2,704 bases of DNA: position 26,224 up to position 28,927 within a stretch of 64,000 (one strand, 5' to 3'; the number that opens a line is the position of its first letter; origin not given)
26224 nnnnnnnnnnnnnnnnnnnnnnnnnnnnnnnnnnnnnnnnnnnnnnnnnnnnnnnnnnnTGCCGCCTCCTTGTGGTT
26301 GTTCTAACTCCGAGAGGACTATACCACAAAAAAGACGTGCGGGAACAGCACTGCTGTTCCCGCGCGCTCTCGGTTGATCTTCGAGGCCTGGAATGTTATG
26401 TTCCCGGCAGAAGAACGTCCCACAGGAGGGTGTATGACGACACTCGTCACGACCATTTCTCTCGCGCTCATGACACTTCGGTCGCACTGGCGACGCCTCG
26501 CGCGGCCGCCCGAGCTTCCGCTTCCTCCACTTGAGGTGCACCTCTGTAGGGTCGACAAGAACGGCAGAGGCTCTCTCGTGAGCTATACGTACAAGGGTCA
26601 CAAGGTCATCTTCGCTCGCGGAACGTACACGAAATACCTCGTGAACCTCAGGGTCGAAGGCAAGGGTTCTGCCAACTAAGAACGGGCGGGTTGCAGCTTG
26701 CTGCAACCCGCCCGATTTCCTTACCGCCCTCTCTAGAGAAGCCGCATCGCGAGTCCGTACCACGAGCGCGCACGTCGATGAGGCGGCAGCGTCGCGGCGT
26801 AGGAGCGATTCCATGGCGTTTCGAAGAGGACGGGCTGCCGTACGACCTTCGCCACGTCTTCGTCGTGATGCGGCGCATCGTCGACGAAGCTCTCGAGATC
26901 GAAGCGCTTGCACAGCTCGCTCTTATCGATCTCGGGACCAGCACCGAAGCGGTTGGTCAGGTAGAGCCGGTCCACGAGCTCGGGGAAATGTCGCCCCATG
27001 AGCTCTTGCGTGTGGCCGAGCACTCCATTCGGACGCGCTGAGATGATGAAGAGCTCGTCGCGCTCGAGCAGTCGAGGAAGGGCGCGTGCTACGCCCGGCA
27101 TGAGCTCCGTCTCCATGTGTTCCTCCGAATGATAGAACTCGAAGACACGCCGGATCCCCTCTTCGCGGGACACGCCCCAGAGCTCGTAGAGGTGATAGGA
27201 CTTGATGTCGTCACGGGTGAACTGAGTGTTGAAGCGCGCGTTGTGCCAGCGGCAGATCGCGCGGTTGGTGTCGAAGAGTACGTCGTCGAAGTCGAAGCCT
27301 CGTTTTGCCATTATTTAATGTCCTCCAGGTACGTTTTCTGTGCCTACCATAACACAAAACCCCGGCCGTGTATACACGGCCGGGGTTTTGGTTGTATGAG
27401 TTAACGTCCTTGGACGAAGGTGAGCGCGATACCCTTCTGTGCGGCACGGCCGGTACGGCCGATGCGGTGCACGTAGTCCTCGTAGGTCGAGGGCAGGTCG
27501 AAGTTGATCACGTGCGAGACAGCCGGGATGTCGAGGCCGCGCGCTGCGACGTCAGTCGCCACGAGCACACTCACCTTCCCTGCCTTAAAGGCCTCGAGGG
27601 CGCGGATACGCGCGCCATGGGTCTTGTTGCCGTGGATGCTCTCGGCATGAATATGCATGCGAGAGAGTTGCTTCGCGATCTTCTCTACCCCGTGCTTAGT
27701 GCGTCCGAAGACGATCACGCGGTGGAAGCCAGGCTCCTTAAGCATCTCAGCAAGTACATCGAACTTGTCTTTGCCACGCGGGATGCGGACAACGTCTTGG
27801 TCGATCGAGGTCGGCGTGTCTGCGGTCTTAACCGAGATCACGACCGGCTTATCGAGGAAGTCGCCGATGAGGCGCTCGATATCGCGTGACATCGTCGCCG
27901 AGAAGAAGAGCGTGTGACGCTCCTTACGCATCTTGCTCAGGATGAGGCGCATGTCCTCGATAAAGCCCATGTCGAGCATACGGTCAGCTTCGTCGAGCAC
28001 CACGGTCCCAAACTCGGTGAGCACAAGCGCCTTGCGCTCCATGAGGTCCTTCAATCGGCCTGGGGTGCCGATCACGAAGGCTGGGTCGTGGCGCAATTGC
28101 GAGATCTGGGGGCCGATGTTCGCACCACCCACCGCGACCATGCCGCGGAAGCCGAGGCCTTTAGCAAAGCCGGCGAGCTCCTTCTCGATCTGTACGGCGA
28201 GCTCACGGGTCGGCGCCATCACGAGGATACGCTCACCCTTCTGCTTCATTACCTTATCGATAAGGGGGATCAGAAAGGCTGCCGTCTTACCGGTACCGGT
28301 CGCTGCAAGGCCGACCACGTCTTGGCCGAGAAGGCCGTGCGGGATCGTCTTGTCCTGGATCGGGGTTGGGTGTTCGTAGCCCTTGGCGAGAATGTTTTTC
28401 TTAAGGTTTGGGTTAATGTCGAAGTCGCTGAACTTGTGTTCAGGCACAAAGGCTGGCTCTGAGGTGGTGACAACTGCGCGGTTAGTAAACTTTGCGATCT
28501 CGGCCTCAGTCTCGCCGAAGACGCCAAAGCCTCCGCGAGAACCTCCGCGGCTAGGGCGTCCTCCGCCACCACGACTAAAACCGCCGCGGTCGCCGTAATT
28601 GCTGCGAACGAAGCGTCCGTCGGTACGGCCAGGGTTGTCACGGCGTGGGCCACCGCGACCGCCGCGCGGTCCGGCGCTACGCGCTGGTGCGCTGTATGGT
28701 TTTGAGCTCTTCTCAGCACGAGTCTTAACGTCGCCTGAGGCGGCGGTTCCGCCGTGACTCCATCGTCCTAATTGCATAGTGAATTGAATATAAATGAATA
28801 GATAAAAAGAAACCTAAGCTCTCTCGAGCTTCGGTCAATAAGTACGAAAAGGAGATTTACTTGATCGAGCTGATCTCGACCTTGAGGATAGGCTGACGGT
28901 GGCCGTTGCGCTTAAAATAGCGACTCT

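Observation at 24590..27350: GC-rich ~2.7 kb insert between recR and the DEAD-box helicase carrying HNH endonuclease, HIT-like and NT5C-type deoxynucleotidase genes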

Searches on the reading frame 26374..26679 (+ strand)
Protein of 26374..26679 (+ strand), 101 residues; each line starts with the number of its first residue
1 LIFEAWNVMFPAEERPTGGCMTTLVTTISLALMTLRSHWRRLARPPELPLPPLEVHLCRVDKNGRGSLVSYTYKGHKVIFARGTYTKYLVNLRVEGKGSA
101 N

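Call 4: search_protein_families(library=pfam, proteins=[window:26374-26679:+], max_evalue=0.01)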
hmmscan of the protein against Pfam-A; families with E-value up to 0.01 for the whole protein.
window:26374-26679:+ (101 aa): 0 families

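Call 14: search_protein_families(library=ncbifam, proteins=[window:26434-26679:+], max_evalue=0.1)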
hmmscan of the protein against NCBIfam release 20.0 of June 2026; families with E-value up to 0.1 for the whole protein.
window:26434-26679:+ (81 aa): 0 families

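Call 15: search_protein_families(library=phrogs, proteins=[window:26434-26679:+], max_evalue=0.1)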
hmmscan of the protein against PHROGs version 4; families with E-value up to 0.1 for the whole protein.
window:26434-26679:+ (81 aa): 0 families

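Call 20: search_protein_families(library=padloc, proteins=[window:26434-26679:+], max_evalue=0.01)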
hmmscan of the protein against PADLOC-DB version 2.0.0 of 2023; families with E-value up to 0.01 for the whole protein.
window:26434-26679:+ (81 aa): 0 families

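Call 56: find_related_loci(query=window:26434-26679:+, collection=viral_contigs, flank=5000)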
Query window:26434-26679:+ (81 aa) in viral_contigs; peptide patterns used: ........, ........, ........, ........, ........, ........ (x = any residue, [..] = any of these).
33 stretches matched a pattern, but none encodes a relative of the query by tblastn (E <= 1e-3).

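Call 58: search_dna_similar(query=window:26434-26679:+, collection=phages, mode=protein, max_evalue=0.01, max_rows=8)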
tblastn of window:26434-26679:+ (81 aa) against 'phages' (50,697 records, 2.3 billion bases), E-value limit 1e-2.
No match.

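Call 63: search_protein_families(library=pfam, proteins=[window:26434-26679:+], max_evalue=5)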
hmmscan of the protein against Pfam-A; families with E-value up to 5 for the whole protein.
window:26434-26679:+ (81 aa): 0 families

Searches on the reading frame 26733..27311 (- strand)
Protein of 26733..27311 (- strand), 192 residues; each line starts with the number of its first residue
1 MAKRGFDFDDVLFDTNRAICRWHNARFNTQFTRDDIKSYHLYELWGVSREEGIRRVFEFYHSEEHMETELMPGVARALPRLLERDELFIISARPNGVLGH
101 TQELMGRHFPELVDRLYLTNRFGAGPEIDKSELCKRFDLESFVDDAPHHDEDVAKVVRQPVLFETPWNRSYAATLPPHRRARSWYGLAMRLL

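Call 4: search_protein_families(library=pfam, proteins=[window:26733-27311:-], max_evalue=0.01)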
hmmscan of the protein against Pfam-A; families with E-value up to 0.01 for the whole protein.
window:26733-27311:- (192 aa): 2 families
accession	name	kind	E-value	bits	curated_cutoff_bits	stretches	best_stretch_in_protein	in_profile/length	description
PF06941.18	NT5C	-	4.2e-08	33.7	24.8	1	5-184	5-167/180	5' nucleotidase, deoxy (Pyrimidine), cytosolic type C protein (NT5C)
PF13419.12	HAD_2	-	2.3e-05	25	23.8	1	6-96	3-107/178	Haloacid dehalogenase-like hydrolase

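Call 14: search_protein_families(library=ncbifam, proteins=[window:26733-27311:-], max_evalue=0.1)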
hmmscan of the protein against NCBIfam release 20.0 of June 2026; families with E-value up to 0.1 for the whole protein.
window:26733-27311:- (192 aa): 0 families

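Call 15: search_protein_families(library=phrogs, proteins=[window:26733-27311:-], max_evalue=0.1)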
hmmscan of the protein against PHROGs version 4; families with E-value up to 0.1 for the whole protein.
window:26733-27311:- (192 aa): 1 family
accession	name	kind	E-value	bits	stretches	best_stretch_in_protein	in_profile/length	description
phrog_420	-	unknown function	1.1e-17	65.4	1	5-188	17-199/267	unknown function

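Call 20: search_protein_families(library=padloc, proteins=[window:26733-27311:-], max_evalue=0.01)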
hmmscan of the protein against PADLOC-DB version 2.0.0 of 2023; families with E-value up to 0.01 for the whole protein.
window:26733-27311:- (192 aa): 0 families

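Call 38: find_homologous_proteins(query=window:26733-27311:-)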
Query window:26733-27311:- (192 aa): 2 proteins with E <= 0.001 among 68 candidates.
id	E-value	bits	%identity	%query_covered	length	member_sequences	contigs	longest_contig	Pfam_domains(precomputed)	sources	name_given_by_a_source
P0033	2.0e-129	447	100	100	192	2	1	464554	PF06941.18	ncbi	-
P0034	6.9e-111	387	86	100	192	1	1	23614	PF06941.18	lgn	-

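Call 39: find_related_loci(query=window:26733-27311:-, collection=viral_contigs, flank=6000)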
Query window:26733-27311:- (192 aa) in viral_contigs; peptide patterns used: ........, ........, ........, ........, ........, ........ (x = any residue, [..] = any of these).
No stretch of DNA in the collection matches any of the patterns.

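Call 47: search_protein_representatives(alignment_id=A4)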
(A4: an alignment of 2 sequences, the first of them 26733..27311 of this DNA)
Query: 2 sequences, 192 profile positions. Proteins with E-value up to 0.001 (for the whole library): 2887; up to 1e-10: 1364; up to 1e-30: 23. The best 150 are listed.
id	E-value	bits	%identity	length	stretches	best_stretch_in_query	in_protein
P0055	4.5e-74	264.3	-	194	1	5-189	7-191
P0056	5.5e-49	182.5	-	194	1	3-191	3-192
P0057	6.9e-48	178.9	-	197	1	5-187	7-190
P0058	7.2e-43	162.5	-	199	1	5-189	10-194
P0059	1.6e-42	161.4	-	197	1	5-188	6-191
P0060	8.5e-40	152.5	-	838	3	9-181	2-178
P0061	7.2e-38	146.2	-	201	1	5-188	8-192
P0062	7.1e-37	143.0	-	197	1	6-188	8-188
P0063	1.3e-36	142.1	-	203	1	4-187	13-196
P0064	2.4e-35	138.0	-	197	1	5-191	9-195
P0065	1.0e-33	132.7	-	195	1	5-187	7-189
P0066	1.3e-33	132.4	-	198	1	5-191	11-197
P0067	1.4e-32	129.0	-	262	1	3-188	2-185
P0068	1.7e-32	128.7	-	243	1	3-187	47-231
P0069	3.4e-32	127.7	-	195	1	5-191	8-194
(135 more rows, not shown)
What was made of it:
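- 26733..27311 (-): NT5C-type (HAD superfamily) 5'(3')-deoxyribonucleotidase-like protein, 192 aa. 2887 relatives at E <= 1e-3 among 1.84 billion representatives (call 47).
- Tried and rejected: The exhaustive HMMER search was needed to place the family (call 47).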

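Call 49: search_solved_structures(query=A4, max_evalue=0.01, show_alignments=2)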
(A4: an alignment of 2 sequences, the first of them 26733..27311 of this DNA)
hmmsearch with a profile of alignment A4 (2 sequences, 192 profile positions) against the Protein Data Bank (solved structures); distinct sequences matched with E-value up to 0.01: 0.
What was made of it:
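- Tried and rejected: A two-sequence NT5C profile found no PDB hit (call 49).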

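Call 52: search_solved_structures(query=A5, max_evalue=0.01, show_alignments=1)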
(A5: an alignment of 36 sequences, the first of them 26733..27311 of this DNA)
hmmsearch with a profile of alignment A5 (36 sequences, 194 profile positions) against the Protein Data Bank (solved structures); distinct sequences matched with E-value up to 0.01: 11.
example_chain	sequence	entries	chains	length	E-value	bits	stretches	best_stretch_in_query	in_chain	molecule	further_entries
3bwv_A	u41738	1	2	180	1.1e-08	38.1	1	2-122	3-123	Putative 5'(3')-deoxyribonucleotidase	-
3u13_A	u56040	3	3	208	4.8e-08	35.9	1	6-188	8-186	artificial protein OR51 | DE NOVO DESIGNED CYSTEINE ESTERASE ECH13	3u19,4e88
1mh9_A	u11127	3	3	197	1.3e-07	34.5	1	6-188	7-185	deoxyribonucleotidase | 5(3)-deoxyribonucleotidase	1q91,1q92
4mwo_A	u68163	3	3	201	1.4e-07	34.4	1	6-188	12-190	5'(3')-deoxyribonucleotidase, mitochondrial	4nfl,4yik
4l6a_A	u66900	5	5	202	1.4e-07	34.4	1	6-188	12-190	5'(3')-deoxyribonucleotidase, mitochondrial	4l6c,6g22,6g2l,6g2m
4mum_A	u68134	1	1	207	1.4e-06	31.2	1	6-188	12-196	Mitochondrial 5' nucleotidase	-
1z4i_A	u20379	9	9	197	2.1e-06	30.6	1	8-188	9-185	5'(3')-deoxyribonucleotidase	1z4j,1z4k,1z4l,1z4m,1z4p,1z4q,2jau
4l57_A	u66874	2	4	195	1.2e-05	28.1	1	5-188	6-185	5'(3')-deoxyribonucleotidase, cytosolic type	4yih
2i7d_A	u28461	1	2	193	1.3e-05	28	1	6-188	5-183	5'(3')-deoxyribonucleotidase, cytosolic type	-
6g2n_A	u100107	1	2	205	1.5e-05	27.8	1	6-188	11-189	5'(3')-deoxyribonucleotidase, cytosolic type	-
2jao_A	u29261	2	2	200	3.3e-05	26.7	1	8-188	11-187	5'(3')-DEOXYRIBONUCLEOTIDASE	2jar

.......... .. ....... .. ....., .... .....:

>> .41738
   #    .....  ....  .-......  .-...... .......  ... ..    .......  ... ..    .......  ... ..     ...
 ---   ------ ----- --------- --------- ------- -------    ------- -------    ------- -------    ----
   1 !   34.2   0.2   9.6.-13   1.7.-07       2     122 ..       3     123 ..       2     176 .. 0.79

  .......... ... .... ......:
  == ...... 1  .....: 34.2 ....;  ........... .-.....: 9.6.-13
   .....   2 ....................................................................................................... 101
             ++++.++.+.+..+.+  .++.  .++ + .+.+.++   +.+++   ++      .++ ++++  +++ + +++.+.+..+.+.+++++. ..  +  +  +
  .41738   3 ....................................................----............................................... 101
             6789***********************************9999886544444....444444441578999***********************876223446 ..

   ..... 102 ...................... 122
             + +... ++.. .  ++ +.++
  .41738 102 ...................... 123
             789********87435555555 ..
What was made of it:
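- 26733..27311 (-): The profile hits the deoxyribonucleotidase structures 3bwv, 1mh9 and 4l57 (call 52).
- Tried and rejected: The 36-sequence profile did (call 52).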

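Call 53: search_protein_families(library=pfam, alignment_id=A5, max_evalue=0.001)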
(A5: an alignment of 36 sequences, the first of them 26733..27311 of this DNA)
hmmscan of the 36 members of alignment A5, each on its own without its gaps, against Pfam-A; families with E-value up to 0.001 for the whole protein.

A. member 1, window:26733-27311:- (192 aa): 2 families
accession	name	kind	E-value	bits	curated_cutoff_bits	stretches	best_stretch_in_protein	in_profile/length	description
PF06941.18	NT5C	-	4.2e-08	33.7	24.8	1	5-184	5-167/180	5' nucleotidase, deoxy (Pyrimidine), cytosolic type C protein (NT5C)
PF13419.12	HAD_2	-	2.3e-05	25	23.8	1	6-96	3-107/178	Haloacid dehalogenase-like hydrolase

B. families by the number of members that match (of 36 scanned): 6 families
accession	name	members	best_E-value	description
PF06941.18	NT5C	36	3.2e-23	5' nucleotidase, deoxy (Pyrimidine), cytosolic type C protein (NT5C)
PF13419.12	HAD_2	12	4.4e-09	Haloacid dehalogenase-like hydrolase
PF24694.1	LNS2_PITM1-3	5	2.5e-05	PITM 1-3, LNS2 domain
PF00702.32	Hydrolase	2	9.3e-08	haloacid dehalogenase-like hydrolase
PF12710.13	HAD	1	0.00045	haloacid dehalogenase-like hydrolase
PF03973.19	Triabin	1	0.00053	Triabin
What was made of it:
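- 26733..27311 (-): All 36 aligned members hit PF06941 (call 53).
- On NT5C 5'(3')-deoxyribonucleotidase (PF06941, HAD superfamily): All 36 aligned relatives match PF06941 (call 53).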

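Call 59: search_dna_similar(query=window:26733-27311:-, collection=phages, mode=protein, max_evalue=0.001, max_rows=10)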
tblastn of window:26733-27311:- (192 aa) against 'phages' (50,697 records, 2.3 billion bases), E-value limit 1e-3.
No match.

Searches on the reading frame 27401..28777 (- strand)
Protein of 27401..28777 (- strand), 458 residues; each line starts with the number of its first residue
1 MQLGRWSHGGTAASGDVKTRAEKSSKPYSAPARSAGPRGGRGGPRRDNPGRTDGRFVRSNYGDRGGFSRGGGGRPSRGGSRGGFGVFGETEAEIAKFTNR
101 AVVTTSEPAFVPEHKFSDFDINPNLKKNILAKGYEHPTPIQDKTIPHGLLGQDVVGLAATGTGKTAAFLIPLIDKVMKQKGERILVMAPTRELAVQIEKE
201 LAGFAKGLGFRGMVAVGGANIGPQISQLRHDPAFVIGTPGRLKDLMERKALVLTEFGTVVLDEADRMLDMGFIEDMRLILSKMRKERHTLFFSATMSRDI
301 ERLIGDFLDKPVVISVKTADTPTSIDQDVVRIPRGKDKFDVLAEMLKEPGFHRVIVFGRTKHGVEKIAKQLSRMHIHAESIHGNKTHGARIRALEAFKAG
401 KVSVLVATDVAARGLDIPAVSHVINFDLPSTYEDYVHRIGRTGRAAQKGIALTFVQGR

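Call 4: search_protein_families(library=pfam, proteins=[window:27401-28777:-], max_evalue=0.01)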
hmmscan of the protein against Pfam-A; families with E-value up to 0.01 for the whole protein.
window:27401-28777:- (458 aa): 5 families
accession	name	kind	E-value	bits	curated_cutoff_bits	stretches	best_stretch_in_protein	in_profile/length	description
PF00270.35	DEAD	-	6e-47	159.9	26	1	138-302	1-166/167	DEAD/DEAH box helicase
PF00271.37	Helicase_C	-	4.4e-33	114.3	23.5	1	337-445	1-109/110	Helicase conserved C-terminal domain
PF04851.21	ResIII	-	5.2e-09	36.7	22.5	1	158-298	30-164/164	Type III restriction enzyme, res subunit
PF16203.11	ERCC3_RAD25_C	-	0.00033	20.5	27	1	352-447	61-153/248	ERCC3/RAD25/XPB C-terminal helicase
PF13604.12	AAA_30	-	0.00047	20.4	27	1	155-205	22-70/191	AAA domain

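Call 20: search_protein_families(library=padloc, proteins=[window:27401-28777:-], max_evalue=0.01)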
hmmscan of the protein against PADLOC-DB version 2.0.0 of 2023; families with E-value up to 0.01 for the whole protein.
window:27401-28777:- (458 aa): 71 families (the best 25 are shown)
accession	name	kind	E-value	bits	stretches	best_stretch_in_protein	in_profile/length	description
PDLC02503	BrxHI|BrxHII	-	2.9e-24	83.4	1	121-454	8-351/698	BrxHI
PDLC02707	PbeA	-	3.9e-18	63.4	2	336-446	506-618/672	PbeA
PDLC02861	DpdF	-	4.2e-17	59.7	1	336-451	224-339/611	DpdF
PDLC03928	PsyrT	-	4.3e-17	59.7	1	239-449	123-339/689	-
PDLC02870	DpdF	-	7.9e-17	58.9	1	133-454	10-329/534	DpdF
PDLC02864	DpdF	-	5.5e-16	56.5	1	337-448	220-331/610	DpdF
PDLC03960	SngC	-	1.2e-15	55.3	1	121-449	9-365/720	-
PDLC02865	DpdF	-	1.6e-11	40.5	1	131-449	754-1074/1499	DpdF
PDLC02704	PbeA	-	2.4e-10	37.6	1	360-447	540-633/682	PbeA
PDLC02501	BrxHI|BrxHII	-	2.9e-10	36.9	1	353-454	250-351/925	BrxHI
PDLC02623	DrmD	-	4.9e-10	35.8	1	342-448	520-626/1040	DrmD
PDLC02863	DpdF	-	5.4e-09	33.4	1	354-452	53-151/488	DpdF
PDLC01439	typeIV_DinG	-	1.1e-08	32.2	2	158-220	41-98/575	CAS-IV-A; associated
PDLC01089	C3a193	-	1.2e-08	31.8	1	388-453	525-590/983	poss. alt. Cas3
PDLC00194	HamB1|HamB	-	1.9e-08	30.6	1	139-294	231-391/995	DEAD-box helicase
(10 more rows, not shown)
